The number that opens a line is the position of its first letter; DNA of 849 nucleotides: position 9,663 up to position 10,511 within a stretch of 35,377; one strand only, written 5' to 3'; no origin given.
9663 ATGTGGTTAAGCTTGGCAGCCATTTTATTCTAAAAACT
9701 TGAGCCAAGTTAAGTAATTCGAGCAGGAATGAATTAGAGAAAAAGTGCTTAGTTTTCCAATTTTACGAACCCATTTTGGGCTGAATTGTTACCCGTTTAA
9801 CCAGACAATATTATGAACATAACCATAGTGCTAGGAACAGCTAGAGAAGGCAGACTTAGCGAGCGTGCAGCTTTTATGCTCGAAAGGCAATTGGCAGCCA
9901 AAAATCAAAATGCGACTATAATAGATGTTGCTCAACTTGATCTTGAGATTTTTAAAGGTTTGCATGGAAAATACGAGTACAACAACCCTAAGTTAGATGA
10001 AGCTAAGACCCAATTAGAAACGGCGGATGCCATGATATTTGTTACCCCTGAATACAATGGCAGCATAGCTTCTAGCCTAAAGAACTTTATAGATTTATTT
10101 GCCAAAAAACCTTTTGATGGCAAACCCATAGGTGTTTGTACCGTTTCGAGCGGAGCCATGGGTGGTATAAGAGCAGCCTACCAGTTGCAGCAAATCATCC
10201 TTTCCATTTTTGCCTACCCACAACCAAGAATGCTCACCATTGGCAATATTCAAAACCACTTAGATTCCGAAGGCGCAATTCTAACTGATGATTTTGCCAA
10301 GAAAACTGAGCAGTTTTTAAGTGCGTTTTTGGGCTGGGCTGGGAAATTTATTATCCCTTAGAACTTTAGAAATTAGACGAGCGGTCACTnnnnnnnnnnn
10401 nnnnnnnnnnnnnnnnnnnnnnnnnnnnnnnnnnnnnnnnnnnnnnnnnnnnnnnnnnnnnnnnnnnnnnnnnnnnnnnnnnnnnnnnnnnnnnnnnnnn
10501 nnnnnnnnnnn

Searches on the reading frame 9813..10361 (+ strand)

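Call 9: search_protein_families(library=pfam, proteins=[window:9813-10361:+], max_evalue=0.01)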
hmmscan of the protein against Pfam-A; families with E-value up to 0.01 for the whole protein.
window:9813-10361:+ (182 aa): 3 families
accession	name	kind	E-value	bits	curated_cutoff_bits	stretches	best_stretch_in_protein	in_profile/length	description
PF03358.20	FMN_red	-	6.2e-32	110.7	24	1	1-144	1-148/152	NADPH-dependent FMN reductase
PF02525.22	Flavodoxin_2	-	1.1e-11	45.3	27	1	1-100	1-107/198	Flavodoxin-like fold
PF12724.12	Flavodoxin_5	-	0.007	17.1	27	0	61-114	34-86/145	Flavodoxin domain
